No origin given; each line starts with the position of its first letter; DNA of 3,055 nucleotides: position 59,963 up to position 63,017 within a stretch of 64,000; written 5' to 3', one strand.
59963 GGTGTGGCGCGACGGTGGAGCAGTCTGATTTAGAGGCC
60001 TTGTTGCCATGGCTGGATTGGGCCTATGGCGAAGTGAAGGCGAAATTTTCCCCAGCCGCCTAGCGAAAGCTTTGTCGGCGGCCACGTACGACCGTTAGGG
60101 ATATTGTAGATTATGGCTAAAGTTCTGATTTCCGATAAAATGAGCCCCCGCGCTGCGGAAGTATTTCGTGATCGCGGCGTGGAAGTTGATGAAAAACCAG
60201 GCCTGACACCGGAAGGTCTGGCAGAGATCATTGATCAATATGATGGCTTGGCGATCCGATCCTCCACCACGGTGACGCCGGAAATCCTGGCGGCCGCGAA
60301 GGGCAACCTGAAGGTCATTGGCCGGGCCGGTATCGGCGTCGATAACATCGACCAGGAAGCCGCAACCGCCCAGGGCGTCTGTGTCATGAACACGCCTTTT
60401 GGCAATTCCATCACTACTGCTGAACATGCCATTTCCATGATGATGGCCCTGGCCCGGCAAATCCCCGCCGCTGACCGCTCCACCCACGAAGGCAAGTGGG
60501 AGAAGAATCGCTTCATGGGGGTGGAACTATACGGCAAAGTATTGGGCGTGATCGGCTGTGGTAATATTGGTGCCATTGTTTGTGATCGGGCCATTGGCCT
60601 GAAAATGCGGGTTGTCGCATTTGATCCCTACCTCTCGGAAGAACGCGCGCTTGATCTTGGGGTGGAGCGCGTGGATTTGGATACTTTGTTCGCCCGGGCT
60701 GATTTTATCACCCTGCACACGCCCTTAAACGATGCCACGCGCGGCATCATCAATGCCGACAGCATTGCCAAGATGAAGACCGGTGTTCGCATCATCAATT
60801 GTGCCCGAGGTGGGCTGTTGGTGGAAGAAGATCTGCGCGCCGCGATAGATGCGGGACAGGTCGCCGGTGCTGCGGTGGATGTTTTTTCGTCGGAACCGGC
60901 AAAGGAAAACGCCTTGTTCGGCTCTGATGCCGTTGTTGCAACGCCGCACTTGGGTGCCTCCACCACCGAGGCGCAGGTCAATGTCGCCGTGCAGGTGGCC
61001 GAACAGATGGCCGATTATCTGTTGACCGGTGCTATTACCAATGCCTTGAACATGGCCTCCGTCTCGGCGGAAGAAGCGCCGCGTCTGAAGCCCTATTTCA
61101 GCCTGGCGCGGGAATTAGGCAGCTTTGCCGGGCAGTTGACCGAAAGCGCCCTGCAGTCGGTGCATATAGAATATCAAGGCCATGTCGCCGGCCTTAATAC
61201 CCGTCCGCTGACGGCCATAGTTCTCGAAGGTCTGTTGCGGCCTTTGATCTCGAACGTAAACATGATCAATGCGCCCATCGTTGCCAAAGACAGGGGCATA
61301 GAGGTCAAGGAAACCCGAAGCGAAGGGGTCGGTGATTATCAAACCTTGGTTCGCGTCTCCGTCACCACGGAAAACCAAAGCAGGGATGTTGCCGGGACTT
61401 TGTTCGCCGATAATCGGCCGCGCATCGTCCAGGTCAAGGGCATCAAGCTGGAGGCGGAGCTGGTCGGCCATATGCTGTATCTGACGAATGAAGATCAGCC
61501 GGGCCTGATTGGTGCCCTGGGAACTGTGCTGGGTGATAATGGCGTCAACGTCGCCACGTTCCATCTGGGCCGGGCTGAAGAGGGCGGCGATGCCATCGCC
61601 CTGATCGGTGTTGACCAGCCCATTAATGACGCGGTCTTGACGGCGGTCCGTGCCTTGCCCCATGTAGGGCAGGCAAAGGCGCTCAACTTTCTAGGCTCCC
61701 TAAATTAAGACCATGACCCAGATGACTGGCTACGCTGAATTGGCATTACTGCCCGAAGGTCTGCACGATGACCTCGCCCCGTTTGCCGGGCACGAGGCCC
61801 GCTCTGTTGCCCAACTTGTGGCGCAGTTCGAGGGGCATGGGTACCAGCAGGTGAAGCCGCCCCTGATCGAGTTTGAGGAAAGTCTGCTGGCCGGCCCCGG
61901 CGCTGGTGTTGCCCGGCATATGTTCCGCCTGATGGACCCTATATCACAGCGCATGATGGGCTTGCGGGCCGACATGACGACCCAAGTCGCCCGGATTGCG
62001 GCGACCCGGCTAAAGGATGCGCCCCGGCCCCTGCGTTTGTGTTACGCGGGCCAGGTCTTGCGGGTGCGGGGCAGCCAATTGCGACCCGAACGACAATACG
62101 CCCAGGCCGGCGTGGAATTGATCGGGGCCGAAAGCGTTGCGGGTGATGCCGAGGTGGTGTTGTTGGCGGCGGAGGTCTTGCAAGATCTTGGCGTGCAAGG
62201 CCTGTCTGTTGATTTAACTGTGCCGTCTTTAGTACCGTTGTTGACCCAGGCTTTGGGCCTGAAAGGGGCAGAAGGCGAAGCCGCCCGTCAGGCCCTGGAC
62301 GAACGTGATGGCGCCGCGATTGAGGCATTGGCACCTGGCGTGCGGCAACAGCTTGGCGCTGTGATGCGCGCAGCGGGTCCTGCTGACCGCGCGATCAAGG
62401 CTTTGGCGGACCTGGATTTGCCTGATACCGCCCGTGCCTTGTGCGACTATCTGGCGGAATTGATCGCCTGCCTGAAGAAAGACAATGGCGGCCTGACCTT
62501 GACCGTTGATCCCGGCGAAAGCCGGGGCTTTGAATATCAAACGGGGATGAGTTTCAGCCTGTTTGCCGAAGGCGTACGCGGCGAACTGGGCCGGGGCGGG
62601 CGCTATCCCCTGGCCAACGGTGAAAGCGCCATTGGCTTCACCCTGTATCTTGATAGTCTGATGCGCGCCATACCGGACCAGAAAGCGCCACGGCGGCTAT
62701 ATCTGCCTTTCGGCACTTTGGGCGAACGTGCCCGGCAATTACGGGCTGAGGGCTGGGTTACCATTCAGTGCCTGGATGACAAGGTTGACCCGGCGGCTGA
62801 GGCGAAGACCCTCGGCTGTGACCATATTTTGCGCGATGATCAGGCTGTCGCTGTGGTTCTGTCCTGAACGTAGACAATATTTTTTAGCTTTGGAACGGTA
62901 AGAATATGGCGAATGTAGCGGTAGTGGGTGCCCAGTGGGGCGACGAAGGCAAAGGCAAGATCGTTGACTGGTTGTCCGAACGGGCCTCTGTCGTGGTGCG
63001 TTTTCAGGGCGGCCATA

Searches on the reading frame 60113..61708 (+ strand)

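Call 73: search_protein_families(library=pfam, proteins=[window:60113-61708:+])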
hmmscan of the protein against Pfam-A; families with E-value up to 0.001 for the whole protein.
window:60113-61708:+ (531 aa): 4 families
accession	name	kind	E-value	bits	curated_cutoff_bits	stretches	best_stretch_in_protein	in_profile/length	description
PF02826.25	2-Hacid_dh_C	-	2.5e-57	193.6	25.1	1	107-281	1-178/178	D-isomer specific 2-hydroxyacid dehydrogenase, NAD binding domain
PF19304.4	PGDH_inter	-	9.2e-46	155.3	27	1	324-442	1-119/119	D-3-phosphoglycerate dehydrogenase intervening domain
PF00389.36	2-Hacid_dh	-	1e-32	113.1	24.6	1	4-313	1-134/134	D-isomer specific 2-hydroxyacid dehydrogenase, catalytic domain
PF01842.31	ACT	-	1.3e-09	38.1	27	1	453-516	1-65/66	ACT domain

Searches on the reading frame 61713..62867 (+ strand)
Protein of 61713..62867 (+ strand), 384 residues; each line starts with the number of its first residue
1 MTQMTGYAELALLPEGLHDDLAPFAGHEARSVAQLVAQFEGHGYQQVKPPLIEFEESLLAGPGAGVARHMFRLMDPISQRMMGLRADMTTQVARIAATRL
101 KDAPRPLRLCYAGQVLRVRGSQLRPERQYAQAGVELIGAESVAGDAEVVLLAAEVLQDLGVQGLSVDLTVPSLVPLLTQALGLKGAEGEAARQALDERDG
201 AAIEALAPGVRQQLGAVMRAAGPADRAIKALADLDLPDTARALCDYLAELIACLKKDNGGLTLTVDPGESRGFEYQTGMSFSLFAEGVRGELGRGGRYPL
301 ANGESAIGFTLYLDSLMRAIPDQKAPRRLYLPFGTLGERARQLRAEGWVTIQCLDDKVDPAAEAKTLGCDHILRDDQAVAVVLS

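Call 73: search_protein_families(library=pfam, proteins=[window:61713-62867:+])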
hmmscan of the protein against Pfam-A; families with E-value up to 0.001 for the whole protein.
window:61713-62867:+ (384 aa): 1 family
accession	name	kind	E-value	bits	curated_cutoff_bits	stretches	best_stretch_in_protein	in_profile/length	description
PF13393.11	tRNA-synt_His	-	3.5e-85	286.4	25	1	16-316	1-308/308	Histidyl-tRNA synthetase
